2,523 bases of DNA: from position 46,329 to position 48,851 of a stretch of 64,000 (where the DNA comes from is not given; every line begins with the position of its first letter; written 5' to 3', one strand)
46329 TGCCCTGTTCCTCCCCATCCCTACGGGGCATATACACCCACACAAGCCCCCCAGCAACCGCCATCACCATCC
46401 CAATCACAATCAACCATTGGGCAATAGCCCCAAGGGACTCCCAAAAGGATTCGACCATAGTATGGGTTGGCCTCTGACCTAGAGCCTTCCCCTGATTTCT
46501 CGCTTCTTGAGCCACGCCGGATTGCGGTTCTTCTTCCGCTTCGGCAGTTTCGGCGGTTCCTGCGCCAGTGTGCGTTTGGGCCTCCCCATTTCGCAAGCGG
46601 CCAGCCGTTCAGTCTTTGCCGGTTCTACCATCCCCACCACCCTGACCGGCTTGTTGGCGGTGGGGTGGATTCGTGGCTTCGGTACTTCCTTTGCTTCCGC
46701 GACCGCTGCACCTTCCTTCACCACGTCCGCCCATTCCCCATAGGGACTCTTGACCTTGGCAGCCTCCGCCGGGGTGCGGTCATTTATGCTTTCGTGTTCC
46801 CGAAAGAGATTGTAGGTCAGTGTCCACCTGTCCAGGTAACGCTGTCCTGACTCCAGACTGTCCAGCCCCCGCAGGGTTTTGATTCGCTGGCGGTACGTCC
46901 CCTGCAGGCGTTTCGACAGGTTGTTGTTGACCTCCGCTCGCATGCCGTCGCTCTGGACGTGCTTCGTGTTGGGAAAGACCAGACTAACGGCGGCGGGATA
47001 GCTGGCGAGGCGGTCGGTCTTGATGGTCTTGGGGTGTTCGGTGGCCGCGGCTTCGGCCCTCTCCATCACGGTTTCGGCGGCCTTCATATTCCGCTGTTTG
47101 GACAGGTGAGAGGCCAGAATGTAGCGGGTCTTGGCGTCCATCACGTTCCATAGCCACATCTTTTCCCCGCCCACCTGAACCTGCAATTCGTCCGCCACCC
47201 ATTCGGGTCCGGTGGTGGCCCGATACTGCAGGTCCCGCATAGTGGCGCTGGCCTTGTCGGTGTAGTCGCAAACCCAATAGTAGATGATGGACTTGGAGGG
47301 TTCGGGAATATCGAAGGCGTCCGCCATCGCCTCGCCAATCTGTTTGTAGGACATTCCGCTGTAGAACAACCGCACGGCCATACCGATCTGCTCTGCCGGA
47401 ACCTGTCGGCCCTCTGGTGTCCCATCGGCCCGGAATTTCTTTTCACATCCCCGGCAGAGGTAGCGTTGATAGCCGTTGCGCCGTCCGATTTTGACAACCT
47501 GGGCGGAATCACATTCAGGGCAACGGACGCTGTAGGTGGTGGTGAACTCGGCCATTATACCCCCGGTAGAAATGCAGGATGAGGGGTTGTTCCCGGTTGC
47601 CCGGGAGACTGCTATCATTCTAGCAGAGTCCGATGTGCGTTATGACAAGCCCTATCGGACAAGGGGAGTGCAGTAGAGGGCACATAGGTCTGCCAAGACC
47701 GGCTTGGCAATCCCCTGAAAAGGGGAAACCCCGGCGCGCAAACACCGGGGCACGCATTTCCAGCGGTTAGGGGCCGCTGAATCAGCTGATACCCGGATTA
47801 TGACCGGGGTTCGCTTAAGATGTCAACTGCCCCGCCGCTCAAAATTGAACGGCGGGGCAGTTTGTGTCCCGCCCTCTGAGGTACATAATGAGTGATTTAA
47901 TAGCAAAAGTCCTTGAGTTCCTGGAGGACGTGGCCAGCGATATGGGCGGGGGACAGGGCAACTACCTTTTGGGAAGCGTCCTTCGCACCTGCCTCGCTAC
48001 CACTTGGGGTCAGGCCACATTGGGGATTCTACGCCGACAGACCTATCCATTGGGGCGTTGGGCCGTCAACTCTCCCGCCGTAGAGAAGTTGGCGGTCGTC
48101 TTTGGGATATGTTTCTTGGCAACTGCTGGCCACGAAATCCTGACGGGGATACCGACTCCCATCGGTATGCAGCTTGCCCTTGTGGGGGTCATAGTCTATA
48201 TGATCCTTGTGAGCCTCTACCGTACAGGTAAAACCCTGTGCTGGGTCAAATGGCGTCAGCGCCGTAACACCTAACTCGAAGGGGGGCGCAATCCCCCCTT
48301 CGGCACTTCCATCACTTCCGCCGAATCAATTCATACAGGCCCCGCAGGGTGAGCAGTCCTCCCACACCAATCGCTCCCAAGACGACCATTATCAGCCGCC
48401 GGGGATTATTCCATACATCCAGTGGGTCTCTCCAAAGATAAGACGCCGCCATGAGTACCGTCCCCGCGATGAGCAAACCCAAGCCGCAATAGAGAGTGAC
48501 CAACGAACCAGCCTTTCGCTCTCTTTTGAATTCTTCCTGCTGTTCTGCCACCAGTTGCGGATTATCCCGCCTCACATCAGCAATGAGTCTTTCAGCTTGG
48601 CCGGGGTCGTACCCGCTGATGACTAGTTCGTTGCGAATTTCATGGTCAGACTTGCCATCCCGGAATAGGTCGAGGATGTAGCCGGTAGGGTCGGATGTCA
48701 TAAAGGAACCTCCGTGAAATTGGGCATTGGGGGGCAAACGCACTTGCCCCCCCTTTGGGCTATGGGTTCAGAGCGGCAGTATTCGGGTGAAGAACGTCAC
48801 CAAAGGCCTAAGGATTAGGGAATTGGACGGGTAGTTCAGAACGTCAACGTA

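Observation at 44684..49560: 4.86-kb transposon with 39-bp terminal inverted repeats and an 8-bp target duplication, carrying seven passenger ORFs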

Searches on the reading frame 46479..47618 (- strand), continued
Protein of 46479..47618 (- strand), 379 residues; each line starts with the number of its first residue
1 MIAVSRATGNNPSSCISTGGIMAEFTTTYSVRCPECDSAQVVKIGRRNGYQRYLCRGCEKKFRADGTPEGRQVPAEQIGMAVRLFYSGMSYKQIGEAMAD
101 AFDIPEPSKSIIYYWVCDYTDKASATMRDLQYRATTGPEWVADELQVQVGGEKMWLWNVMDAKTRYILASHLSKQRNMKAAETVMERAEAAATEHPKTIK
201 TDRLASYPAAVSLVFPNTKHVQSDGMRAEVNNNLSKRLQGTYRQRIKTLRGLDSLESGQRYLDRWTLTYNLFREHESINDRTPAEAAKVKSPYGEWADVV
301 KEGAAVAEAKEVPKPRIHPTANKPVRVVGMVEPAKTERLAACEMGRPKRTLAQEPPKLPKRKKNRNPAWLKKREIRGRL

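Call 77: search_dna_similar(query=window:46479-47555:-, collection=plasmids, mode=protein, max_rows=15, max_evalue=0.00001)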
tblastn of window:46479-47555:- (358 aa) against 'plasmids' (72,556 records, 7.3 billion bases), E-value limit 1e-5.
Records with a match: 772; places in all: 2169; records where one place covers at least 80% of the query: 0.
Best place of each record, by identity: <60% 772.
By first word of the organism name: Rhizobium 137; Burkholderia 116; Yersinia 70; Streptomyces 57; Agrobacterium 51; Bacillus 26; Pseudosulfitobacter 22; Sinorhizobium 20; Sulfitobacter 17; Roseomonas 17; and 79 more.
By predicted mobility (MOB-suite, as given by PLSDB): non-mobilizable 341; conjugative 264; mobilizable 167.
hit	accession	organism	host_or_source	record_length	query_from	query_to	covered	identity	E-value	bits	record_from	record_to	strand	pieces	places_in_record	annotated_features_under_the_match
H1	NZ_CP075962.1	Clostridium perfringens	Feces, FP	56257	11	266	72%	29.2%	3e-27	120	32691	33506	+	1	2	IS6 family transposase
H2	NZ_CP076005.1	Clostridium perfringens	Meatballs, FP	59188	11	266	72%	29.2%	3e-27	120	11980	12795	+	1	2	IS6 family transposase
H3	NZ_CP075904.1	Clostridium perfringens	Pig feces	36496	11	266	72%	29.2%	7e-27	119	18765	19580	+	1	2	IS6-like element ISCpe7 family transposase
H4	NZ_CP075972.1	Clostridium perfringens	salmon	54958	11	266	72%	29.2%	7e-27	119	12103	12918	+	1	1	IS6-like element ISCpe7 family transposase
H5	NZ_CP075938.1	Clostridium perfringens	feces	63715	11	266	72%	29.2%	7e-27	119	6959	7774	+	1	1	IS6-like element ISCpe7 family transposase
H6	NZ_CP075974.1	Clostridium perfringens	Roast beef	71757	11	266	72%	29.2%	1e-26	118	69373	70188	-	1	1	IS6 family transposase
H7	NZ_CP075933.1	Clostridium perfringens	feces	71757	11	266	72%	29.2%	1e-26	118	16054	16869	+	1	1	IS6 family transposase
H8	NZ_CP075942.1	Clostridium perfringens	feces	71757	11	266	72%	29.2%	1e-26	118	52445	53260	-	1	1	IS6 family transposase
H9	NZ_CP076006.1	Clostridium perfringens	Meatballs, FP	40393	11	266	72%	28.9%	2e-26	117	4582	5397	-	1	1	IS6-like element ISCpe7 family transposase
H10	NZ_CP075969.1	Clostridium perfringens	Rabbit meat, FP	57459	11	266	72%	28.9%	2e-26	117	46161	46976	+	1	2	IS6-like element ISCpe7 family transposase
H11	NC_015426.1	Clostridium botulinum BKT015925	-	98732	11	271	73%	27.0%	5e-28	122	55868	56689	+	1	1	IS6 family transposase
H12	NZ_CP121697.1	Clostridium botulinum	Homo sapiens,human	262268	11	266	72%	27.3%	9e-22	103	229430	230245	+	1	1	IS6 family transposase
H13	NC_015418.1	Clostridium botulinum BKT015925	-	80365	11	268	72%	26.8%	5e-26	117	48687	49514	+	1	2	IS6 family transposase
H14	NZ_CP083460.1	Deinococcus taeanensis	whole organism,coastal dune soil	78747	31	263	65%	29.3%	8e-9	65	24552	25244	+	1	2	IS6 family transposase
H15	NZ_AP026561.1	Deinococcus aetherius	-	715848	36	263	64%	30.0%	1e-11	74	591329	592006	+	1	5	IS6 family transposase | hypothetical protein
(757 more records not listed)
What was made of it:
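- Closest known: ISCpe7 / ISCbo1 group: long zinc-finger IS6-like elements of Clostridia. Same: It is the best annotated match to the transposase (29% identity over residues 11-266, call 77).
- The best annotated relative is ISCpe7 (call 77). The transposase is only about 29% identical to the nearest named IS6-like element (call 77).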

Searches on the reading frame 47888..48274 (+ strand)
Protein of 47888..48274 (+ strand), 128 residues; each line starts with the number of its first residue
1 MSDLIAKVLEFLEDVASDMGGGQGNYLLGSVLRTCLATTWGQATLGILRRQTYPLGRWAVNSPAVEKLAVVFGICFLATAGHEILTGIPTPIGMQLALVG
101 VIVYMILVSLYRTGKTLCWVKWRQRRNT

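Call 7: search_protein_families(library=pfam, proteins=[window:47888-48274:+], max_evalue=0.1)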
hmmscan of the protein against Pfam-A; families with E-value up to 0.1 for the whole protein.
window:47888-48274:+ (128 aa): 0 families

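Call 8: search_protein_families(library=ncbifam, proteins=[window:47888-48274:+], max_evalue=0.1)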
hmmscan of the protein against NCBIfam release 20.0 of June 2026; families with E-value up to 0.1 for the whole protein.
window:47888-48274:+ (128 aa): 1 family
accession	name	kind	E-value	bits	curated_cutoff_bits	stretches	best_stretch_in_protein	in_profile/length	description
NF003348.0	PRK04375.1-1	equivalog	0.0031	16.9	285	1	66-113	83-129/292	heme o synthase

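Call 70: search_protein_families(library=padloc, proteins=[window:47888-48274:+], max_evalue=0.01)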
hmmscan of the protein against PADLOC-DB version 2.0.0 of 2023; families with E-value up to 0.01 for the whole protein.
window:47888-48274:+ (128 aa): 0 families

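Call 71: search_protein_families(library=phrogs, proteins=[window:47888-48274:+], max_evalue=0.01)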
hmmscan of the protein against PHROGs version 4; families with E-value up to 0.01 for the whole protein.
window:47888-48274:+ (128 aa): 0 families

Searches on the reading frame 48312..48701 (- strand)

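Call 7: search_protein_families(library=pfam, proteins=[window:48312-48701:-], max_evalue=0.1)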
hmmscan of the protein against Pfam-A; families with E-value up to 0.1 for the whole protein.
window:48312-48701:- (129 aa): 4 families
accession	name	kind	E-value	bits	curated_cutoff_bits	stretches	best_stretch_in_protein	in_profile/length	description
PF13129.11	DUF3953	-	0.0015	18.7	22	1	56-80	15-39/41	Protein of unknown function (DUF3953)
PF07332.16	Phage_holin_3_6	-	0.02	15.4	28.4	1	51-125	23-94/116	Putative Actinobacterial Holin-X, holin superfamily III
PF11239.13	DUF3040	-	0.039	14.7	24.7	1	42-111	17-76/84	Protein of unknown function (DUF3040)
PF13160.11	DUF3995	-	0.058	14.3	34.3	1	74-122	38-86/124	Protein of unknown function (DUF3995)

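Call 8: search_protein_families(library=ncbifam, proteins=[window:48312-48701:-], max_evalue=0.1)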
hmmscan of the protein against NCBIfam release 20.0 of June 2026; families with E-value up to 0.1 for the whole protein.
window:48312-48701:- (129 aa): 0 families

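Call 70: search_protein_families(library=padloc, proteins=[window:48312-48701:-], max_evalue=0.01)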
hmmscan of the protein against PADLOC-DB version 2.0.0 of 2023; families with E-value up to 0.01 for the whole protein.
window:48312-48701:- (129 aa): 0 families

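Call 71: search_protein_families(library=phrogs, proteins=[window:48312-48701:-], max_evalue=0.01)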
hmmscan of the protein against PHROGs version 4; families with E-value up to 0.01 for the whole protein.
window:48312-48701:- (129 aa): 1 family
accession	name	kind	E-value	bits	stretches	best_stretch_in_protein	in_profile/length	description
phrog_27371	-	unknown function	0.003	18.3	1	12-57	5-50/120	-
